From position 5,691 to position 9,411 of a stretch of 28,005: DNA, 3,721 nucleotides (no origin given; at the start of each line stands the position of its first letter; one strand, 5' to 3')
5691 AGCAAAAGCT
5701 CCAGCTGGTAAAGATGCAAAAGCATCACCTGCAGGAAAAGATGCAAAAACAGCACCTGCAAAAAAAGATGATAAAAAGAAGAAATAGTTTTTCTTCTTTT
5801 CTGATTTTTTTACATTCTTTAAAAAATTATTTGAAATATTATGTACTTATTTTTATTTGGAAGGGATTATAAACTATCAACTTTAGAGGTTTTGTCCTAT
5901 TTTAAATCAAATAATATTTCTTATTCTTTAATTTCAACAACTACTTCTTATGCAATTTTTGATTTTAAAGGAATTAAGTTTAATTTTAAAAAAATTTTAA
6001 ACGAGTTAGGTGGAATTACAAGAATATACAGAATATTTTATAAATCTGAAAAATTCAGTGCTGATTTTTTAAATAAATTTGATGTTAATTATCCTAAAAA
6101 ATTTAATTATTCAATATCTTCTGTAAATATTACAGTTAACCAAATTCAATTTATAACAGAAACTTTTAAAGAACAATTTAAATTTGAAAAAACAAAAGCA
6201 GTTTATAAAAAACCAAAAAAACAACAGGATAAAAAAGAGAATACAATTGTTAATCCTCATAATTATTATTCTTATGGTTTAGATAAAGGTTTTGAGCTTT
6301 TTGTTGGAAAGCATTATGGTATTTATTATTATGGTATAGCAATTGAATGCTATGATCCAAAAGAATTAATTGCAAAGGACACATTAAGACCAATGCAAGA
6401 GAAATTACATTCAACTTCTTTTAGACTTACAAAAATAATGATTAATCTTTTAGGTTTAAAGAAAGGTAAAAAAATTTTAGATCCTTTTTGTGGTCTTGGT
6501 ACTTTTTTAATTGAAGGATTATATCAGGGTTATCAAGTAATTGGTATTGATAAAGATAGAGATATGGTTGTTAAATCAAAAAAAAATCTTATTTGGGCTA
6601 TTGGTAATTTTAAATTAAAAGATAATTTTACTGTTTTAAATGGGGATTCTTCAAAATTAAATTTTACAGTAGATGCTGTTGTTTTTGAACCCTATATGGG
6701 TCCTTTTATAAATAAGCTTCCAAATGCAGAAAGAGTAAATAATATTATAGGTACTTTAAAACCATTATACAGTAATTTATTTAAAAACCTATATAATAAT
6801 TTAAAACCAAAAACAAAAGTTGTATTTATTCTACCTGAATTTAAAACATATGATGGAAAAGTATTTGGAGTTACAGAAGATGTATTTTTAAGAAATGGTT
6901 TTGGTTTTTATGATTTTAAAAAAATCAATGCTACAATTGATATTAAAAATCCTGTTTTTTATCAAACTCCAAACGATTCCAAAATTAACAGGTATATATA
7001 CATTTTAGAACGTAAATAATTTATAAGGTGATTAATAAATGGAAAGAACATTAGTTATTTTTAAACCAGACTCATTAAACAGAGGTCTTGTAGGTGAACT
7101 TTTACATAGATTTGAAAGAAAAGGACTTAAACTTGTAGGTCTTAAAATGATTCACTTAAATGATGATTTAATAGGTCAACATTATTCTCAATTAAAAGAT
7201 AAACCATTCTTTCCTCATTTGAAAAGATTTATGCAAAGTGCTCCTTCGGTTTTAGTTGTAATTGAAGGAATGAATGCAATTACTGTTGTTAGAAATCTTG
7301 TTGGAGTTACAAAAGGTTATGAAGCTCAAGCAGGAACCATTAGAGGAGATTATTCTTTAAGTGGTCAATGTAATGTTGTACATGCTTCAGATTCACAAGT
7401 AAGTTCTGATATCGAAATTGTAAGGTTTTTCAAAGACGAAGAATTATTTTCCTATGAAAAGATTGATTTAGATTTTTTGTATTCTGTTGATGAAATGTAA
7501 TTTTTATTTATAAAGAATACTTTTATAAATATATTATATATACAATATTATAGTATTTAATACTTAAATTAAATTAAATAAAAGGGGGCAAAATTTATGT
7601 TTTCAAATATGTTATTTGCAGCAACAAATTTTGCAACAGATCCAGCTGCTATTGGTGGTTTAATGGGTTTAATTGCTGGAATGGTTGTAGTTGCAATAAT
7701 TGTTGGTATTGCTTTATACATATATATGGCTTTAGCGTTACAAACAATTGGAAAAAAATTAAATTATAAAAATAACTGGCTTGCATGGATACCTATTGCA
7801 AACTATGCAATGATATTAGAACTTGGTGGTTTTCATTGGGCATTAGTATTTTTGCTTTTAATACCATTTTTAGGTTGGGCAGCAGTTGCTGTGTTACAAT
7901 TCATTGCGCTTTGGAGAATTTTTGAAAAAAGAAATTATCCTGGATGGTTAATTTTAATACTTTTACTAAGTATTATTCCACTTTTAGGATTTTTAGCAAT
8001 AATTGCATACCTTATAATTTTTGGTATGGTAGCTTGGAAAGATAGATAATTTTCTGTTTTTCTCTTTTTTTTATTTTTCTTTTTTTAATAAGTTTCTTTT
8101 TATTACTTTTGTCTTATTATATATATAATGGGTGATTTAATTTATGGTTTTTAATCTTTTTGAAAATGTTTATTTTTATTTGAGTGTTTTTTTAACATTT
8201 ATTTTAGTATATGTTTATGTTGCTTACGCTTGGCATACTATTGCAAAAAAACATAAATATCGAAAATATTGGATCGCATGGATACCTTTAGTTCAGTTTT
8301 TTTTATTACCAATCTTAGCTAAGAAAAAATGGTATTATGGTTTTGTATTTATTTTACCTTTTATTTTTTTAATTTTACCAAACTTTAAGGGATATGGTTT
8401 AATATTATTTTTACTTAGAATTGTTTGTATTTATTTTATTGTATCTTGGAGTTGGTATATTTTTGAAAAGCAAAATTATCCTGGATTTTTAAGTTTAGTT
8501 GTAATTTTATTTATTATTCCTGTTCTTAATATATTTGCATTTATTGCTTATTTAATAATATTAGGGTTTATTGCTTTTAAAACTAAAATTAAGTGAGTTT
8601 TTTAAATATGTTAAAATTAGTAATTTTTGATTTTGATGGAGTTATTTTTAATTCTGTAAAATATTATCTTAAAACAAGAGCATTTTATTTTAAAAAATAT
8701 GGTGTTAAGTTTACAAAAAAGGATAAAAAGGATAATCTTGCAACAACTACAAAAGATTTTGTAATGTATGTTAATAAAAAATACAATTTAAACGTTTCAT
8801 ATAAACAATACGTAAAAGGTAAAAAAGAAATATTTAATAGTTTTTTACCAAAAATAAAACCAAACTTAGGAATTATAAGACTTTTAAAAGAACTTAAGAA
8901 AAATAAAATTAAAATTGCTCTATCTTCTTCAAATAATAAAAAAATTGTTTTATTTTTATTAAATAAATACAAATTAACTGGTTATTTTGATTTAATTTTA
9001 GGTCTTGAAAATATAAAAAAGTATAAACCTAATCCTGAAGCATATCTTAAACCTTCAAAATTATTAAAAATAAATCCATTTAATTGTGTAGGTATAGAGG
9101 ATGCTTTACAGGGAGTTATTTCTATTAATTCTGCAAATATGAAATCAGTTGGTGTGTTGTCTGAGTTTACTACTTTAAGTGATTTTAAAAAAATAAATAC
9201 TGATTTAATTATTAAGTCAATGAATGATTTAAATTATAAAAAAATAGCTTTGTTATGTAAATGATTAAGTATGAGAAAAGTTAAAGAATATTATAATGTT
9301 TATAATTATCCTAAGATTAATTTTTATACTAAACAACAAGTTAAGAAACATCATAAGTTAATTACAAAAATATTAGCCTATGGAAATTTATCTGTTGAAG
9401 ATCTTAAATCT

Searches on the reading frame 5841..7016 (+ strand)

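Call 10: search_protein_families(library=pfam, proteins=[window:5841-7016:+], max_evalue=0.001)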
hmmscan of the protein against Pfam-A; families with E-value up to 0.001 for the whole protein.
window:5841-7016:+ (392 aa): 5 families
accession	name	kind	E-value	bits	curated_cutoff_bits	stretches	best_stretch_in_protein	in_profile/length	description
PF01170.24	UPF0020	-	9.8e-11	42.2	22.3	1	195-333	15-168/197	RMKL-like, methyltransferase domain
PF01555.25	N6_N4_Mtase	-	4.9e-09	36.9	26.7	1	57-243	60-216/221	DNA methylase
PF13847.12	Methyltransf_31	-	1.7e-05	25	27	1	207-298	2-92/145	Methyltransferase domain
PF03602.21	Cons_hypoth95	-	0.00023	21.3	24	1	179-269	18-99/182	Conserved hypothetical protein 95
PF13489.12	Methyltransf_23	-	0.00086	19.5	27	0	203-332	16-119/164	Methyltransferase domain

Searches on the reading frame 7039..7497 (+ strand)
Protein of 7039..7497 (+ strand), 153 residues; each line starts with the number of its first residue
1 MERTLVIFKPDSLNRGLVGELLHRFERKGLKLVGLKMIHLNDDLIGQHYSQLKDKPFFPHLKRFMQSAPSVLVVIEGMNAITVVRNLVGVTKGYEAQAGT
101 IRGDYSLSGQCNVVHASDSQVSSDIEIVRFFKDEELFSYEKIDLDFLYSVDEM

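Call 10: search_protein_families(library=pfam, proteins=[window:7039-7497:+], max_evalue=0.001)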
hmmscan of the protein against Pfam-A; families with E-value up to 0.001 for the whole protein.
window:7039-7497:+ (153 aa): 1 family
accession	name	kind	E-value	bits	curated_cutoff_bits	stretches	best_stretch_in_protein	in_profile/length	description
PF00334.24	NDK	-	1.9e-45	154.5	27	1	2-135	1-134/135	Nucleoside diphosphate kinase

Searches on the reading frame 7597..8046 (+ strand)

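Call 10: search_protein_families(library=pfam, proteins=[window:7597-8046:+], max_evalue=0.001)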
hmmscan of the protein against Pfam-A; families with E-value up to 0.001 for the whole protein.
window:7597-8046:+ (150 aa): 1 family
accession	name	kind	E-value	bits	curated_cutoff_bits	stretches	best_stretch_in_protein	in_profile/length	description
PF18936.5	DUF5684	-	2.3e-05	25.3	27.4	1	61-138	1-78/81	Family of unknown function (DUF5684)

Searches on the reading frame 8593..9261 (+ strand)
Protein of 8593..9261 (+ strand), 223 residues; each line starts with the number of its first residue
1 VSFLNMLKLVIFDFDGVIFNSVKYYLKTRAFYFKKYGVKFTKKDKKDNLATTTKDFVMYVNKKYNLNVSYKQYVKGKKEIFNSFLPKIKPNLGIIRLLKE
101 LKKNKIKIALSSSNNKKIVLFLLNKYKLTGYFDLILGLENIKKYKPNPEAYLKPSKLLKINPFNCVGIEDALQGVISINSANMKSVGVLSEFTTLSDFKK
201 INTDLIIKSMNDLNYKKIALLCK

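Call 11: search_protein_families(library=pfam, proteins=[window:8593-9261:+], max_evalue=0.001)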
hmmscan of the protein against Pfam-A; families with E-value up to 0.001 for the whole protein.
window:8593-9261:+ (223 aa): 2 families
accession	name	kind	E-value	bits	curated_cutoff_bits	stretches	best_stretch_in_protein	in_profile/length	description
PF13419.12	HAD_2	-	2.6e-30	106.3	23.8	1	10-188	1-178/178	Haloacid dehalogenase-like hydrolase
PF00702.32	Hydrolase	-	1.1e-15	59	26.4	1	8-181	2-190/191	haloacid dehalogenase-like hydrolase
